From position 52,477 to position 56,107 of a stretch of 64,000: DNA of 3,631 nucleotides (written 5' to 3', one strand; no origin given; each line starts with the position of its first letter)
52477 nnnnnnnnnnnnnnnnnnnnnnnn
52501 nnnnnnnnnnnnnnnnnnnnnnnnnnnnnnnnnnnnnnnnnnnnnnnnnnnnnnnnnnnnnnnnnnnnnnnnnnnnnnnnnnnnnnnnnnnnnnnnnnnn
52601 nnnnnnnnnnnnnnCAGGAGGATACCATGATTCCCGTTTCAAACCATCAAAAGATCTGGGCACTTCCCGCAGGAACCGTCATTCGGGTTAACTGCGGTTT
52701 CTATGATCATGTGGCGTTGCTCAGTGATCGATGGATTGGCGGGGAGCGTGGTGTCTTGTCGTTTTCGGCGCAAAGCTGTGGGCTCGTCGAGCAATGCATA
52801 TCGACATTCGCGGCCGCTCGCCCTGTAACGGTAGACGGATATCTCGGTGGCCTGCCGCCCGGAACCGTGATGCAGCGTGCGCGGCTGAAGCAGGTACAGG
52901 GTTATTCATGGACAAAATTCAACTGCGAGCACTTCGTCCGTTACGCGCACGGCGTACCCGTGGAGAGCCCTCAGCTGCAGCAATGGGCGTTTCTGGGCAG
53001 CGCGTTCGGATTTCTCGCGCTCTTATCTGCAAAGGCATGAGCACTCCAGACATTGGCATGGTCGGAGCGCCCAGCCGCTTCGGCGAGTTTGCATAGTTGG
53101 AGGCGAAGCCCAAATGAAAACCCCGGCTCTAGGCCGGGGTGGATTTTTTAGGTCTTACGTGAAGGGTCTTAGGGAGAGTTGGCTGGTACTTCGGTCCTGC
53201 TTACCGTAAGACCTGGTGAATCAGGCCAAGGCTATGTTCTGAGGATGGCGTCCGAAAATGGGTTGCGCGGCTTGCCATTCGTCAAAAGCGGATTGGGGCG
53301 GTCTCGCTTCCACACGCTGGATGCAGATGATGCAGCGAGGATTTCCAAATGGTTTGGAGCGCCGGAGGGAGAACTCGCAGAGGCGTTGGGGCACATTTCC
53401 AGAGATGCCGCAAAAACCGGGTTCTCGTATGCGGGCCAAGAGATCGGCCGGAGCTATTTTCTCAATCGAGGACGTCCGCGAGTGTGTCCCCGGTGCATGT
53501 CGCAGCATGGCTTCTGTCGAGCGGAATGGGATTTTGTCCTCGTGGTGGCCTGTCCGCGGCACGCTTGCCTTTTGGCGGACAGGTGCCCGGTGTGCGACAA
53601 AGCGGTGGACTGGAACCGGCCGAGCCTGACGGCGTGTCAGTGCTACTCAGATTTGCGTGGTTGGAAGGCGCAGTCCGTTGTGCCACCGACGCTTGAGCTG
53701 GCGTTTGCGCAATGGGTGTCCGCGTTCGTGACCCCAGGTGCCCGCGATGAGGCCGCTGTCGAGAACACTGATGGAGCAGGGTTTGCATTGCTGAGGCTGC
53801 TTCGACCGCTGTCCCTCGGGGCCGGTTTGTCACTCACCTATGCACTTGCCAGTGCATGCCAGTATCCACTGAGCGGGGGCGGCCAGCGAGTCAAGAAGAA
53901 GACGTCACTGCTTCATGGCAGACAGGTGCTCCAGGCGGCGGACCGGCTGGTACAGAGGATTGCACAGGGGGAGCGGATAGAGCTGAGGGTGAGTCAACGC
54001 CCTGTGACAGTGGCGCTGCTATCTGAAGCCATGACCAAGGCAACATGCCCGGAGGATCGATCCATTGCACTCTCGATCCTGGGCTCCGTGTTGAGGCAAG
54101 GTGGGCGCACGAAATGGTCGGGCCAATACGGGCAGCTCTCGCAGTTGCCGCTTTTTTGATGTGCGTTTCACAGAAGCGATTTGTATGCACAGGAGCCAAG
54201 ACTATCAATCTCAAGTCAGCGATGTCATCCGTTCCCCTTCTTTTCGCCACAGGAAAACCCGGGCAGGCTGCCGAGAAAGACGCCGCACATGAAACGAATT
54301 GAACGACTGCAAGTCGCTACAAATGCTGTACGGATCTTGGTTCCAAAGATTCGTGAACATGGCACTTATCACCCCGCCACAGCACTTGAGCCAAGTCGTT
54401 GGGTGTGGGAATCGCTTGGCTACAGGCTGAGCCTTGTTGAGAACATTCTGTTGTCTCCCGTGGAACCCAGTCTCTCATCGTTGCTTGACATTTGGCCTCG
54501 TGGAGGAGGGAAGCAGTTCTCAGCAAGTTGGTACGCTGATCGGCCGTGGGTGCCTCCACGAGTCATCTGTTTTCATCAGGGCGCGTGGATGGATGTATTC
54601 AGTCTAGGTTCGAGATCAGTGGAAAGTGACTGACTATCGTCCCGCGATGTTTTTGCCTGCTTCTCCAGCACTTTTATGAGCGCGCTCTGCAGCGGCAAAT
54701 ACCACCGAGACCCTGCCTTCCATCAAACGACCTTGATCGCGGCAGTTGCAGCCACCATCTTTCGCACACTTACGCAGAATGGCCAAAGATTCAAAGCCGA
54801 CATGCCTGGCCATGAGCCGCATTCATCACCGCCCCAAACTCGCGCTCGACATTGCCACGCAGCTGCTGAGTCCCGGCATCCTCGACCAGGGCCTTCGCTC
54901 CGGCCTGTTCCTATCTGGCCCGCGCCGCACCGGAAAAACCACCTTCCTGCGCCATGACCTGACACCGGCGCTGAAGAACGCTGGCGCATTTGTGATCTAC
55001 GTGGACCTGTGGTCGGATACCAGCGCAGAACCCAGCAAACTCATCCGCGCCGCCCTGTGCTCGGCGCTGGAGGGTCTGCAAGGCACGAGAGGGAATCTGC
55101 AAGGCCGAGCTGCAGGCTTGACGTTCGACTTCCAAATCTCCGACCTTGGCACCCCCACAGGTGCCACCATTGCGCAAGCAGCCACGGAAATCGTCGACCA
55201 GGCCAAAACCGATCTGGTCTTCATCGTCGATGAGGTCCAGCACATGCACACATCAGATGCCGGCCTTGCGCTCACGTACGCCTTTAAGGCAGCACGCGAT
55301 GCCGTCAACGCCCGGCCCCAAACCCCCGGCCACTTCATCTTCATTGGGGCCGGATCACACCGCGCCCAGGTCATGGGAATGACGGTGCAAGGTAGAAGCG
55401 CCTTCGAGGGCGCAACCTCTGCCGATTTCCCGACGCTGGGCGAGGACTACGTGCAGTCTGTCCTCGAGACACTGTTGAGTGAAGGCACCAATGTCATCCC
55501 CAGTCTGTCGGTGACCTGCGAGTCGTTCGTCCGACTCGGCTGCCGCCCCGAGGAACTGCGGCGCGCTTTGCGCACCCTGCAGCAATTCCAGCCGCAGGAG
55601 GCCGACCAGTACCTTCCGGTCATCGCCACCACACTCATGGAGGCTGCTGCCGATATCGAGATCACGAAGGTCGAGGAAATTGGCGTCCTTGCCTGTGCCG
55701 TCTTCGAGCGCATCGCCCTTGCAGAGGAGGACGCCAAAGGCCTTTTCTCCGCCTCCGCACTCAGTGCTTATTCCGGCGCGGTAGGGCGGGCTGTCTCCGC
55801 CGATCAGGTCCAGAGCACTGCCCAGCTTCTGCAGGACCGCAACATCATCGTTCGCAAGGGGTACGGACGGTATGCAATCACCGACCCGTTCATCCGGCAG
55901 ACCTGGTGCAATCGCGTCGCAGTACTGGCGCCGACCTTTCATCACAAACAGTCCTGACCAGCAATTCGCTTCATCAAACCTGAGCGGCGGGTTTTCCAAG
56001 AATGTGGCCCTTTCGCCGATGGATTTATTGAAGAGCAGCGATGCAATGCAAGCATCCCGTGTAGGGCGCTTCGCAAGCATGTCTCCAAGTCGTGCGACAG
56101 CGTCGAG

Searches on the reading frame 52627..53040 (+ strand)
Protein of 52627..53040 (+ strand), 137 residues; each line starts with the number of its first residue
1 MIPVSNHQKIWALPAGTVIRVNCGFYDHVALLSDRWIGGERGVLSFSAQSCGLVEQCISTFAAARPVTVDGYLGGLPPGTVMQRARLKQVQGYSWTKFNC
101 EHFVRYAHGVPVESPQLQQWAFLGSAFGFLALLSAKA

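Call 5: search_protein_families(library=pfam, proteins=[window:52627-53040:+], max_evalue=0.01)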
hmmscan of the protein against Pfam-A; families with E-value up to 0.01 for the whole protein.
window:52627-53040:+ (137 aa): 1 family
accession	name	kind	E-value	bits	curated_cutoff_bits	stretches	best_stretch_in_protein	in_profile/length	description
PF04970.19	LRAT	-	0.0003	21.5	24.3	1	40-106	42-113/120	Lecithin retinol acyltransferase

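Call 6: search_protein_families(library=ncbifam, proteins=[window:52627-53040:+], max_evalue=1)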
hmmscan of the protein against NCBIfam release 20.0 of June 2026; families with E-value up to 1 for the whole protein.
window:52627-53040:+ (137 aa): 0 families

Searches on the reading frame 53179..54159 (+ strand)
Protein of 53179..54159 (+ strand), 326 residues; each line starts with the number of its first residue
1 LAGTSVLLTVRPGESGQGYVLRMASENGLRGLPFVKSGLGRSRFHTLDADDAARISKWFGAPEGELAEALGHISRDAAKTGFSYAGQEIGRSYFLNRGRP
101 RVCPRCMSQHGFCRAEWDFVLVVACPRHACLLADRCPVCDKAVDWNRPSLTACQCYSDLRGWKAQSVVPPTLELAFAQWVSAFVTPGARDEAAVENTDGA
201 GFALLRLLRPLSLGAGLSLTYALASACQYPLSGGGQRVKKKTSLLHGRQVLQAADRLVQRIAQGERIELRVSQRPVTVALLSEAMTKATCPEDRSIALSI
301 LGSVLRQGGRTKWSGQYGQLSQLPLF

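Call 5: search_protein_families(library=pfam, proteins=[window:53179-54159:+], max_evalue=0.01)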
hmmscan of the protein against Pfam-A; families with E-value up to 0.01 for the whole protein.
window:53179-54159:+ (326 aa): 1 family
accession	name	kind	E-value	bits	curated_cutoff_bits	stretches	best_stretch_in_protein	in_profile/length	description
PF06527.16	TniQ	-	3e-12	47.8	27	1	9-132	5-142/142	TniQ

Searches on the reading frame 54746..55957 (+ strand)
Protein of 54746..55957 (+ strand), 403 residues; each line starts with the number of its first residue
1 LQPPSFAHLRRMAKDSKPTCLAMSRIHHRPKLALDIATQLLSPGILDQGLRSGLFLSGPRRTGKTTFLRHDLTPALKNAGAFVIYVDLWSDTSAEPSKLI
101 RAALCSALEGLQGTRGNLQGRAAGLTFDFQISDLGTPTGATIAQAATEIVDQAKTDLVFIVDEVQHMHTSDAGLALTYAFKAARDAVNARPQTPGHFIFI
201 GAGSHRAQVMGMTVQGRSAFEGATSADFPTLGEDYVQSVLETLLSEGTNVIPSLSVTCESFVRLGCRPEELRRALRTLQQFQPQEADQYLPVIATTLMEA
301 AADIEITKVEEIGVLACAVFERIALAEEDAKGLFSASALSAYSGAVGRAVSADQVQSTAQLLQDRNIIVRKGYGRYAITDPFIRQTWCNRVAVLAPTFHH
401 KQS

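Call 5: search_protein_families(library=pfam, proteins=[window:54746-55957:+], max_evalue=0.01)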
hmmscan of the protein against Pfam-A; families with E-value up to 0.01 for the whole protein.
window:54746-55957:+ (403 aa): 4 families
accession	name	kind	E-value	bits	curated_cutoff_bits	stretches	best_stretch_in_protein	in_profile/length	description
PF13401.12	AAA_22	-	7.6e-09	36.4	27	1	54-203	8-124/130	AAA domain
PF13173.12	AAA_14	-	2.8e-05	24.5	27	1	54-90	5-39/129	AAA domain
PF01637.24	ATPase_2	-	4e-05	24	33.2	1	45-176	14-131/225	ATPase domain predominantly from Archaea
PF13191.12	AAA_16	-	0.00099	20.1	32.6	1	52-174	25-151/167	AAA ATPase domain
